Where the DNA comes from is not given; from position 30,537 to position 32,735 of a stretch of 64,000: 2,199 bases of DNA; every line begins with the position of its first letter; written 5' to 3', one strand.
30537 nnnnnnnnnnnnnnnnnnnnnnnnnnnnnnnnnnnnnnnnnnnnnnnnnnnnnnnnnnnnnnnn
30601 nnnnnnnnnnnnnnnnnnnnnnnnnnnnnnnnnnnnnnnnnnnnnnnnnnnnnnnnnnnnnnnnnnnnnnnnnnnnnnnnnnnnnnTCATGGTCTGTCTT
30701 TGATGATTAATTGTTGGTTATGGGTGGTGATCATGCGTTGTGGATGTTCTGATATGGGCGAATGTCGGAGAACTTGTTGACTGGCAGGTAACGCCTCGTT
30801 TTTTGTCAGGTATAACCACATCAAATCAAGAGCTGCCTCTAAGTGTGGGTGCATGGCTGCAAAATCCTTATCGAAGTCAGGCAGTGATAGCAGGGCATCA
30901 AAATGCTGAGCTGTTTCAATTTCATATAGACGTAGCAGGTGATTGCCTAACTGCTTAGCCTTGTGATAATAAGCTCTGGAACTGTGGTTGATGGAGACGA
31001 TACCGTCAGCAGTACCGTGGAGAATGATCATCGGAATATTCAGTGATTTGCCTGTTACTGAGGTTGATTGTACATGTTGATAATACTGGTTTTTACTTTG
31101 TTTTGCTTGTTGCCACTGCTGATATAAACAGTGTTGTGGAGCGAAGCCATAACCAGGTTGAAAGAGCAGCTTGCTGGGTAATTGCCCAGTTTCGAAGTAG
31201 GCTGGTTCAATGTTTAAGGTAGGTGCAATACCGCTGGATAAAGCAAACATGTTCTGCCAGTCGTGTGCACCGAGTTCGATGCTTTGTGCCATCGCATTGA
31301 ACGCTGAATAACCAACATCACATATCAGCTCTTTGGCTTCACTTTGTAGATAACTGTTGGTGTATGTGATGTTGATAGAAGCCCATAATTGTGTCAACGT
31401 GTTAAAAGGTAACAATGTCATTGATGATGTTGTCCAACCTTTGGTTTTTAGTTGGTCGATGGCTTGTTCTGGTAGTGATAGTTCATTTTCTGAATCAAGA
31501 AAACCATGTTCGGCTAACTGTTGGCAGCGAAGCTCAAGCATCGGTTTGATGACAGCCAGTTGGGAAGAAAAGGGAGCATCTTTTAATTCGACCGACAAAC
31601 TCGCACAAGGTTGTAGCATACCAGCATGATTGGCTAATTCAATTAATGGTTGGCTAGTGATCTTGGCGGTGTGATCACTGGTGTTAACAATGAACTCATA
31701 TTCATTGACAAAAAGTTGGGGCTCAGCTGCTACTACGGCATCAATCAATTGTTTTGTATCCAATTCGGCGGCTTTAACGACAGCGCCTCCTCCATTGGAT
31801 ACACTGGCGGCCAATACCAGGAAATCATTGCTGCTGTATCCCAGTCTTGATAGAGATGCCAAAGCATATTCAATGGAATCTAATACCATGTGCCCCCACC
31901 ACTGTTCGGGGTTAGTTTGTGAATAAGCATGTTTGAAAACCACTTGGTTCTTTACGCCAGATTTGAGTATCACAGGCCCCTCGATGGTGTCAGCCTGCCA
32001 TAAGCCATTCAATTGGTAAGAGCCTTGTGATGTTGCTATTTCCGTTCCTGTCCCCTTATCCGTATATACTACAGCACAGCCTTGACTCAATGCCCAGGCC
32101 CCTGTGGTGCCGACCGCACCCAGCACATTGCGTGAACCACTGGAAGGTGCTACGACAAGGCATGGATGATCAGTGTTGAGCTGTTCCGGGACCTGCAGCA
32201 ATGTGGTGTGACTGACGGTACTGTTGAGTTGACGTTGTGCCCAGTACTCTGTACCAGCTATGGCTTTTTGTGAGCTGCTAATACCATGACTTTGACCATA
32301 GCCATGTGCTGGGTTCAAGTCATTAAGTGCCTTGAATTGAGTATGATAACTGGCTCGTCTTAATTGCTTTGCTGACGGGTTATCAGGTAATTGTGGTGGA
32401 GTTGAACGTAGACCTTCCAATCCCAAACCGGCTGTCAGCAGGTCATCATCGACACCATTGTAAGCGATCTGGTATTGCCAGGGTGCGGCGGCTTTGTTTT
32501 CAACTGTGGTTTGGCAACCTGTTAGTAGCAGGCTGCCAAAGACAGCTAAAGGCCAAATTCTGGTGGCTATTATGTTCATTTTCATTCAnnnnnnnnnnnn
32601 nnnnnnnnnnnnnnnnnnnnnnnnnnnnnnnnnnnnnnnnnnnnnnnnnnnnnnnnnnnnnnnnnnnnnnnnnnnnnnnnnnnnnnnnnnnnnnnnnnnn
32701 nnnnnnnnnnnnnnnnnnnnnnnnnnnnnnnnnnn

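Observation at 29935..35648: Candidate TonB-dependent PHB-oligomer scavenging locus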

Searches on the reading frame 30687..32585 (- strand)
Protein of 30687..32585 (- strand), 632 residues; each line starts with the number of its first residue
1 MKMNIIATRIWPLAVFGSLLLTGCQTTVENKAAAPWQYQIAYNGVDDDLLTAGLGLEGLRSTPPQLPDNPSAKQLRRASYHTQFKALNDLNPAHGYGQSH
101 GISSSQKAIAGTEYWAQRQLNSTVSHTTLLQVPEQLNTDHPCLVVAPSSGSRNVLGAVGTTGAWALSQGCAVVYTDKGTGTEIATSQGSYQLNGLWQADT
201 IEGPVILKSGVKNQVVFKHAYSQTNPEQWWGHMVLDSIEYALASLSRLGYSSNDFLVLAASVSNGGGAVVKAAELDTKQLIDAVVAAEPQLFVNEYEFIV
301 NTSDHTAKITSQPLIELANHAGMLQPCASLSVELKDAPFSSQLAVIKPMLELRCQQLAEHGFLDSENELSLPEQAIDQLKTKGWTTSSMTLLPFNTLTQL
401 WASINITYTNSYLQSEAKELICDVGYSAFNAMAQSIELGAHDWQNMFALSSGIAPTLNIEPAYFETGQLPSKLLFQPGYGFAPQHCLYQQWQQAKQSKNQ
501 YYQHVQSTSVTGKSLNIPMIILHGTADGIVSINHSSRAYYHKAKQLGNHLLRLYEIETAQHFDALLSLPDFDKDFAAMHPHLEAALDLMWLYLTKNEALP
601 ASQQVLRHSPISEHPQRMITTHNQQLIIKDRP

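Call 3: search_protein_families(library=pfam, proteins=[window:30687-32585:-])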
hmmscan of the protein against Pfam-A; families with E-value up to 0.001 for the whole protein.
window:30687-32585:- (632 aa): 1 family
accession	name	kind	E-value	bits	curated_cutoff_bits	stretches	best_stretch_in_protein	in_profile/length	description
PF10605.15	3HBOH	-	2.6e-119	400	27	1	40-613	27-651/688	3HB-oligomer hydrolase (3HBOH)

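Call 4: search_protein_families(library=ncbifam, proteins=[window:30687-32585:-])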
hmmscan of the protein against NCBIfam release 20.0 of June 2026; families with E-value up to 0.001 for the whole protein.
window:30687-32585:- (632 aa): 0 families

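Call 33: find_homologous_proteins(query=window:30687-32585:-, max_evalue=1e-10)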
Query window:30687-32585:- (632 aa): 1629 proteins with E <= 1e-10 among 8000 candidates; the best 120 are listed.
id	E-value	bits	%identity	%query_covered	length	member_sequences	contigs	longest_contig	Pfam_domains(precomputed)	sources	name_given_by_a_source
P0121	0.0e+0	1434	100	100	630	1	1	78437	PF10605.16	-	-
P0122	5.9e-160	552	48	90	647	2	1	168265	PF12740.15,PF10605.16,PF12146.16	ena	-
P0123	2.3e-154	533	46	90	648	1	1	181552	PF10605.16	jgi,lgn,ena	-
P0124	1.0e-153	531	44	95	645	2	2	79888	PF10605.16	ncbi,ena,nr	ncbi:MAG: hypothetical protein KDI92_00530 [Xanthomonadales bacterium]|nr:hypothetical protein [Xant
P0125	5.1e-153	529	45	93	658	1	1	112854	PF10605.16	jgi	jgi:hydroxybutyrate-dimer hydrolase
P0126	8.8e-153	528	44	94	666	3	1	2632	PF10605.16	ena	-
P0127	4.3e-152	526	44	97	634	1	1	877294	PF10605.16,PF12146.16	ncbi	-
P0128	7.4e-152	525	43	98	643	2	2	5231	PF10605.16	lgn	-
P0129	9.0e-152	525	43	94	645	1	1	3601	PF10605.16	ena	-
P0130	2.3e-151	523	46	90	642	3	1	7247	PF10605.16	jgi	-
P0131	4.4e-151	522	47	89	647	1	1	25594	PF10605.16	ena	-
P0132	5.9e-151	522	46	89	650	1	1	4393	PF10605.16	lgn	-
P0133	6.0e-151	522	43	96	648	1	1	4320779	PF10605.16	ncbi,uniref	ncbi:3-hydroxybutyrate oligomer hydrolase family protein [Marinicella sp. W31]|uniref:3-hydroxybutyr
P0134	1.1e-150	521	45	94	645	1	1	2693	PF10605.16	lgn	-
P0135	4.3e-150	519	45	93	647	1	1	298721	PF10605.16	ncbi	-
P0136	5.6e-150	519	44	93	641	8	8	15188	PF10605.16,PF12146.16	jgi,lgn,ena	-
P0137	6.9e-150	518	46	93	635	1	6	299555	PF10605.16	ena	-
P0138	1.6e-149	517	45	93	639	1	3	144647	PF10605.16,PF12146.16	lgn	-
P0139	3.0e-149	516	43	98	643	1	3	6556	PF10605.16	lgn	-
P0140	3.4e-149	516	42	97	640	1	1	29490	PF10605.16,PF12146.16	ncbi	-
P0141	4.2e-149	516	44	93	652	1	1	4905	PF10605.16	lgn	-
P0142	5.1e-149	515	45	94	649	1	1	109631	PF10605.16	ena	-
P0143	7.1e-149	515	44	94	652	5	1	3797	PF10605.16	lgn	-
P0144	1.1e-147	511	45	94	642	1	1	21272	PF10605.16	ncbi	-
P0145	4.6e-147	509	44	94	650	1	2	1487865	PF10605.16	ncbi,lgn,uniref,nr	ncbi:3-hydroxybutyrate oligomer hydrolase family protein [Marinicella litoralis]|uniref:Hydroxybutyr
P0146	4.8e-147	509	45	92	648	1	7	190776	PF10605.16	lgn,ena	-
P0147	1.4e-146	507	45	90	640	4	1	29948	PF10605.16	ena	-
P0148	2.6e-146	507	44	92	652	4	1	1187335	PF10605.16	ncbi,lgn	ncbi:MAG: 3-hydroxybutyrate oligomer hydrolase family protein [Marinicella pacifica]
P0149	3.8e-146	506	43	98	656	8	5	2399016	PF10605.16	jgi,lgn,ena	-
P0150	6.1e-146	505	44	90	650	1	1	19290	PF10605.16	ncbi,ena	-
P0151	8.0e-146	505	42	98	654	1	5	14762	PF10605.16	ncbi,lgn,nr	ncbi:MAG: hypothetical protein DWP95_02000 [Proteobacteria bacterium]|nr:MAG: hypothetical protein D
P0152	1.9e-145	504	42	94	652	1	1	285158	PF10605.16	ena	-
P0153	2.5e-145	503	43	93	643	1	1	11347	PF10605.16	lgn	-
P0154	2.8e-145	503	42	97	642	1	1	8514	PF10605.16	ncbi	-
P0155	8.3e-145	502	44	94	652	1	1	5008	PF10605.16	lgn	-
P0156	9.3e-145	501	44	93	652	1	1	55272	PF10605.16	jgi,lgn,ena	-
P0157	1.4e-143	498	44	92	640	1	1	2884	PF10605.16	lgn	-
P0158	1.4e-143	498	45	93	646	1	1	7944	PF10605.16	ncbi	-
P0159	1.7e-143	497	43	95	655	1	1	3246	PF10605.16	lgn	-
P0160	2.1e-143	497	44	92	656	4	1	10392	PF10605.16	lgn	-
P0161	1.8e-142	494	45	90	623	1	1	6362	PF10605.16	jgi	-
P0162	5.6e-142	492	43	93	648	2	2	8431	PF10605.16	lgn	-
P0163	9.5e-141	488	43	93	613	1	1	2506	PF10605.16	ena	-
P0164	1.8e-140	487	42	94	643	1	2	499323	PF10605.16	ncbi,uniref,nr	ncbi:3-hydroxybutyrate oligomer hydrolase family protein [Marinicella sp. S1101]|uniref:3-hydroxybut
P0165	2.1e-140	487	42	96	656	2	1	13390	PF10605.16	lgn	-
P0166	8.5e-113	396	40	93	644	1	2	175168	PF10605.16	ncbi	-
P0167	9.3e-110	386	37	96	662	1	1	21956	PF10605.16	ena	-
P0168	1.7e-107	378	38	89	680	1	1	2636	PF10605.16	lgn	-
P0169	3.5e-104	367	35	88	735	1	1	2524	PF10605.16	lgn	-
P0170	2.4e-102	361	37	89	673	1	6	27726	PF10605.16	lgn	-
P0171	4.3e-101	357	36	93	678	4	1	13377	PF10605.16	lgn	-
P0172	9.6e-101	356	35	97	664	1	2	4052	PF10605.16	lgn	-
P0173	1.1e-100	356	44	65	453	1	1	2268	PF10605.16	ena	-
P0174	4.4e-100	354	35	91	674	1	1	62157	PF10605.16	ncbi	-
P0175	1.9e-97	345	33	92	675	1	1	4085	PF10605.16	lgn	-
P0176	9.0e-96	340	35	93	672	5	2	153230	PF10605.16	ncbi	-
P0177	1.1e-94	336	36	92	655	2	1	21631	PF10605.16,PF12146.16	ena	-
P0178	1.5e-94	336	34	94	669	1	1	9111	PF10605.16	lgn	-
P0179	5.8e-94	334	34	94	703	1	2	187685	PF10605.16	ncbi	-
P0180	2.0e-88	315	34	89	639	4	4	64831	PF10605.16,PF12146.16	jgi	-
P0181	2.8e-88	315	36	89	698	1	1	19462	PF10605.16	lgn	-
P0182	7.4e-88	314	37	75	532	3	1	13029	PF10605.16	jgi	jgi:hydroxybutyrate-dimer hydrolase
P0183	1.5e-87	312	35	89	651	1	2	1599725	PF10605.16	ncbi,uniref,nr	ncbi:3-hydroxybutyrate oligomer hydrolase family protein [uncultured Pseudoteredinibacter sp.]|unire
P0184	2.7e-87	312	33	89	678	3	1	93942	PF10605.16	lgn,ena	-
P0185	5.0e-87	311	34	95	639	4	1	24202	PF10605.16,PF12146.16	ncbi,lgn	ncbi:MAG: D-(-)-3-hydroxybutyrate oligomer hydrolase [Wenzhouxiangellaceae bacterium]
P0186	1.0e-86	310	33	91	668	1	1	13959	PF10605.16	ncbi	-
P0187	1.4e-85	306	33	94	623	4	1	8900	PF10605.16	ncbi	-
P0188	1.4e-85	306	33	95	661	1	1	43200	PF10605.16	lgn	-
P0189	3.6e-85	305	34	94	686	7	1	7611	PF10605.16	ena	-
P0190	1.0e-84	303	35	91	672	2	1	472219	PF10605.16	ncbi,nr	ncbi:3-hydroxybutyrate oligomer hydrolase family protein [Exilibacterium tricleocarpae]|nr:3-hydroxy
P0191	2.4e-84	302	33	91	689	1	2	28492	PF10605.16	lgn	-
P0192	3.2e-84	301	33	93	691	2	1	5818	PF10605.16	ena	-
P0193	1.8e-82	296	33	95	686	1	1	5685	PF10605.16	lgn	-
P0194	2.8e-82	295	33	90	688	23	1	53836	PF10605.16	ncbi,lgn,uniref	ncbi:3-hydroxybutyrate oligomer hydrolase family protein [Denitromonas sp.]|uniref:3-hydroxybutyrate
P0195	6.2e-82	294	34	94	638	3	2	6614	PF10605.16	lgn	-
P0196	6.8e-82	294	34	89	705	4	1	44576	PF10605.16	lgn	-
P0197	8.9e-82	293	33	91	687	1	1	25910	PF10605.16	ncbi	-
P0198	1.0e-81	293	33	96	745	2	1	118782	PF10605.16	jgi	jgi:hydroxybutyrate-dimer hydrolase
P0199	2.2e-81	292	32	98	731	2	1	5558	PF10605.16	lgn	-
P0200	7.1e-81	290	34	90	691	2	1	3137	PF10605.16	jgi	jgi:hydroxybutyrate-dimer hydrolase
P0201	2.0e-80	289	33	91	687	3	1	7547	PF10605.16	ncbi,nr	ncbi:MAG: 3-hydroxybutyrate oligomer hydrolase family protein [Burkholderiales bacterium]|nr:3-hydro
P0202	3.6e-80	288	33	93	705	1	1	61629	PF10605.16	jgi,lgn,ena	-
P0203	5.2e-80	288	33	90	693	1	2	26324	PF10605.16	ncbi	-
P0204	8.0e-80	287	34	91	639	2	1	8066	PF10605.16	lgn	-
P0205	9.6e-80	287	34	91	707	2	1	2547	PF10605.16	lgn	-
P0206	1.0e-79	287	35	89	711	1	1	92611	PF10605.16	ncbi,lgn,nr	ncbi:exported hydrolase [Caballeronia peredens]|nr:exported hydrolase [Caballeronia peredens]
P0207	2.2e-79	286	33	91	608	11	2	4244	PF10605.16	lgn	-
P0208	2.4e-79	285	33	93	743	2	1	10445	PF10605.16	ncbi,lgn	-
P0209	3.2e-79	285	33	89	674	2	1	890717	PF10605.16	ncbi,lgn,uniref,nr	ncbi:3-hydroxybutyrate oligomer hydrolase family protein [Simiduia aestuariiviva]|uniref:Hydroxybuty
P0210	4.1e-79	285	32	95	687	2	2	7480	PF10605.16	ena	-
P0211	4.3e-79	285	34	91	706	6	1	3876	PF10605.16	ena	-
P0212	4.8e-79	284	33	90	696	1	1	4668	PF10605.16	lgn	-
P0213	4.9e-79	284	32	96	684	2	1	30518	PF10605.16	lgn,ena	-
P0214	5.7e-79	284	33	92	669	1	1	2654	PF10605.16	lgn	-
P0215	6.0e-79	284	33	89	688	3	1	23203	PF10605.16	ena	-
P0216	7.3e-79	284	33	91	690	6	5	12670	PF10605.16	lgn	-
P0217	7.7e-79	284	34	89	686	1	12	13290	PF10605.16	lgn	-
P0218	8.2e-79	284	32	93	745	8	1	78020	PF10605.16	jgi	jgi:hydroxybutyrate-dimer hydrolase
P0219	8.3e-79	284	33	96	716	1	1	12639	PF10605.16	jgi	jgi:hydroxybutyrate-dimer hydrolase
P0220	9.2e-79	283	33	93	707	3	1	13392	PF10605.16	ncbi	ncbi:MAG: D-(-)-3-hydroxybutyrate oligomer hydrolase [Trinickia sp.]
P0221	1.2e-78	283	34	90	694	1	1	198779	PF10605.16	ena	-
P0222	1.5e-78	283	33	91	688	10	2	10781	PF10605.16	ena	-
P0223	1.6e-78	283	32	90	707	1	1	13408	PF10605.16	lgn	-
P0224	2.1e-78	282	32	90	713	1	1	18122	PF10605.16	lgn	-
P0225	2.1e-78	282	35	90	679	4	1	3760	PF10605.16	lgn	-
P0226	2.7e-78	282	33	90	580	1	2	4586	PF10605.16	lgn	-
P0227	3.0e-78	282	34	92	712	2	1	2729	PF10605.16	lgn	-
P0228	3.3e-78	282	31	94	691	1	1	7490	PF10605.16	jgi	jgi:hydroxybutyrate-dimer hydrolase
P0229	5.2e-78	281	34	89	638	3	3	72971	PF10605.16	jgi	jgi:hydroxybutyrate-dimer hydrolase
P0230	1.1e-77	280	33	91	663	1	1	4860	PF10605.16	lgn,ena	-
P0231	1.2e-77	280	32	89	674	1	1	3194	PF10605.16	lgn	-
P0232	1.4e-77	280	34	91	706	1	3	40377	PF10605.16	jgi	jgi:hydroxybutyrate-dimer hydrolase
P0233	1.6e-77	279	31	91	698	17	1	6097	PF10605.16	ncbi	-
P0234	2.1e-77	279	34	91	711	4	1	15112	PF10605.16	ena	-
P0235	2.2e-77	279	33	89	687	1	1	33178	PF10605.16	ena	-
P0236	3.1e-77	278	32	96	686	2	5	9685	PF10605.16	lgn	-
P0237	3.5e-77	278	34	91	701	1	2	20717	PF10605.16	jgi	jgi:hydroxybutyrate-dimer hydrolase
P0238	4.0e-77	278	32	88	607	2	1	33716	PF10605.16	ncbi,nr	ncbi:MAG TPA: 3-hydroxybutyrate oligomer hydrolase family protein [Luteimonas sp.]|nr:3-hydroxybutyr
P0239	5.7e-77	278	34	92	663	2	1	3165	PF10605.16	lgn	-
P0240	8.6e-77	277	33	91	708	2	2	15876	PF10605.16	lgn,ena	-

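Call 35: find_related_loci(query=A2, collection=metagenome_contigs, flank=7000)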
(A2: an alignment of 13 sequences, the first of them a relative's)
Query A2 (630 aa) in metagenome_contigs; peptide patterns used: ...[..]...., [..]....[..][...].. (x = any residue, [..] = any of these).
598 stretches matched a pattern (row limit reached: there are more); 458 encode a relative of the query (tblastn E <= 1e-3); the best 80 are kept; 80 distinct loci.
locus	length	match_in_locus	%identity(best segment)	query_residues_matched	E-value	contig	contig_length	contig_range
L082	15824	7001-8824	44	38-627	6e-156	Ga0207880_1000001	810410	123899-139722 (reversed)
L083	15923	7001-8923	43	11-628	7e-154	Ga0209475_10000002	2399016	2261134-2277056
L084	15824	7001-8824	45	38-627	9e-157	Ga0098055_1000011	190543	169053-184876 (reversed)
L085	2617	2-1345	42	160-601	6e-112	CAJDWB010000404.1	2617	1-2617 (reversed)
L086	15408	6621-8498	34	3-608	2e-99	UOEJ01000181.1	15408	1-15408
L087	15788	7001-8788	47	38-625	6e-166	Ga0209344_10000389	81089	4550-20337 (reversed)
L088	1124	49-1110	46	63-411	4e-98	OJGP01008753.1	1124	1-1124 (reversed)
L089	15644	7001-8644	33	44-603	7e-87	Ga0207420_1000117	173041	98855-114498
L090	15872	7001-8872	34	38-608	8e-86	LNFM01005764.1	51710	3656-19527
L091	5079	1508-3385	31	37-613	3e-85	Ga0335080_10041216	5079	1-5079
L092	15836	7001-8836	34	39-608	4e-85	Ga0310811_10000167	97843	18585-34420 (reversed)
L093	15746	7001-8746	31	13-598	5e-86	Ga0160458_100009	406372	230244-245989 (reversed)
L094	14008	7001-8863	31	40-613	2e-84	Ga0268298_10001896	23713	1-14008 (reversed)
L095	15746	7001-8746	33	11-599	2e-84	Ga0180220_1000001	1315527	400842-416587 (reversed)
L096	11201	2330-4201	33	38-608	5e-84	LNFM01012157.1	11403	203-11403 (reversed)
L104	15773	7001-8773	33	32-614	2e-82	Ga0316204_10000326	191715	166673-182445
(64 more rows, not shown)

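Call 45: search_protein_families(library=pfam, max_evalue=0.01, proteins=[L104:8877-9974:-, L104:12414-13787:+, L104:3090-5093:-, L104:2380-3066:-, L104:5237-5767:-, L086:4889-6361:+, L086:8644-12153:+, L086:1243-2502:+, L086:12867-13682:-])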
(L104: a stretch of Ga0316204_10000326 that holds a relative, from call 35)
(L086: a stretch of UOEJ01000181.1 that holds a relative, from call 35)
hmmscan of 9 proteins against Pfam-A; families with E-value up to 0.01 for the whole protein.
L104:8877-9974:- (365 aa): 3 families
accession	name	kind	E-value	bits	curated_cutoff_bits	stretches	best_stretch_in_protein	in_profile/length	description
PF10503.15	Esterase_PHB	-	5.9e-07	29.4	23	1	266-346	6-78/219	Esterase PHB depolymerase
PF00326.27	Peptidase_S9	-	0.00013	21.9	22.6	1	60-212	60-209/213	Prolyl oligopeptidase family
PF20434.5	BD-FAE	-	0.0054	16.7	26.8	0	57-79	82-104/215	BD-FAE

L104:12414-13787:+ (457 aa): 1 family
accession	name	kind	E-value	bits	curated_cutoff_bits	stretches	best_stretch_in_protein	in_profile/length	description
PF02447.22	GntP_permease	-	4.2e-11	42.7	22.5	1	31-275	3-245/440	GntP family permease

L104:3090-5093:- (667 aa): 6 families
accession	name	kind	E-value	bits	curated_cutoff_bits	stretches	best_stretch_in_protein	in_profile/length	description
PF00069.31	Pkinase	-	4.5e-39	134.9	31.7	1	90-349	2-241/263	Protein kinase domain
PF07714.23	PK_Tyr_Ser-Thr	-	6.9e-26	91.5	23.1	1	91-323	3-231/258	Protein tyrosine and serine/threonine kinase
PF03109.22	ABC1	-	8.2e-09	35.4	22.9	1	168-244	143-216/244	ABC1 atypical kinase-like domain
PF01636.29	APH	-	3.5e-05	24.1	23.2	1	205-244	158-199/239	Phosphotransferase enzyme family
PF14853.12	Fis1_TPR_C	-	0.0012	19.4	25.3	0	562-594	10-42/53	Fis1 C-terminal tetratricopeptide repeat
PF14863.12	Alkyl_sulf_dimr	-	0.0034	18.2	26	0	390-429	70-109/139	Alkyl sulfatase dimerisation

L104:2380-3066:- (228 aa): 0 families

L104:5237-5767:- (176 aa): 1 family
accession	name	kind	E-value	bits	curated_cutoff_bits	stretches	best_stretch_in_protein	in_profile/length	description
PF07152.18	YaeQ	-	1.3e-63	214.2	25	1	1-171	1-172/173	YaeQ protein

L086:4889-6361:+ (490 aa): 1 family
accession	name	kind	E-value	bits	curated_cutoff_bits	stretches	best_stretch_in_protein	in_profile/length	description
PF02447.22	GntP_permease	-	3.9e-08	32.9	22.5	1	58-306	3-243/440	GntP family permease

L086:8644-12153:+ (1169 aa): 7 families
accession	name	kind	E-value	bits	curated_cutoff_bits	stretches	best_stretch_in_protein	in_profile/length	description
PF12860.13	PAS_7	-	1.4e-36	125.5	27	1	657-770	1-114/115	PAS fold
PF02518.31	HATPase_c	-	8.4e-24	84.6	26.4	1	914-1023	2-110/111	Histidine kinase-, DNA gyrase B-, and HSP90-like ATPase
PF00072.30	Response_reg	-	1.7e-12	47.9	30.2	1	1051-1161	1-110/111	Response regulator receiver domain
PF00512.31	HisKA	-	4.7e-10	39.8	26.9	1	805-869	2-66/66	His Kinase A (phospho-acceptor) domain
PF00474.23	SSF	-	3e-06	26.8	22.8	1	51-455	19-406/406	Sodium:solute symporter family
PF13581.12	HATPase_c_2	-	0.0021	18.5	27.4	1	926-997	40-109/127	Histidine kinase-like ATPase domain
PF13188.13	PAS_8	-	0.0088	16.4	21.8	0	653-693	3-39/65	PAS domain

L086:1243-2502:+ (419 aa): 1 family
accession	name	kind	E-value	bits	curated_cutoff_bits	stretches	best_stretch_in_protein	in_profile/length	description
PF01208.23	URO-D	-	1.2e-24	87.5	23.9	1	207-416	136-346/346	Uroporphyrinogen decarboxylase (URO-D)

L086:12867-13682:- (271 aa): 1 family
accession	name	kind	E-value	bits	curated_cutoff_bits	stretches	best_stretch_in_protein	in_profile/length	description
PF12706.13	Lactamase_B_2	-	2e-05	24.7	27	1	49-125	33-114/200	Beta-lactamase superfamily domain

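Call 46: search_solved_structures(query=L104:8877-9974:-, max_evalue=0.01)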
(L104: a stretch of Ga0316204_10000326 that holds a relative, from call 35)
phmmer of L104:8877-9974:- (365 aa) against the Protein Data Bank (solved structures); distinct sequences matched with E-value up to 0.01: 3.
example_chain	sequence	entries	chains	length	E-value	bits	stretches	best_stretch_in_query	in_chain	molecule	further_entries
2d80_A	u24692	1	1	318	3.9e-43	151.1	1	59-360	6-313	PHB depolymerase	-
2d81_A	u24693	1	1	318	9.7e-43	149.9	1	59-360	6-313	PHB depolymerase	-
8daj_A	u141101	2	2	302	0.00011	24.7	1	264-336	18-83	Esterase, PHB depolymerase family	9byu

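Call 52: search_solved_structures(query=window:30687-32585:-, max_evalue=0.01)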
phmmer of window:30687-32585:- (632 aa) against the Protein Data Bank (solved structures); distinct sequences matched with E-value up to 0.01: 0.

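Call 60: find_encoding_contigs(protein=P0190, flank=9000, max_places=1)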
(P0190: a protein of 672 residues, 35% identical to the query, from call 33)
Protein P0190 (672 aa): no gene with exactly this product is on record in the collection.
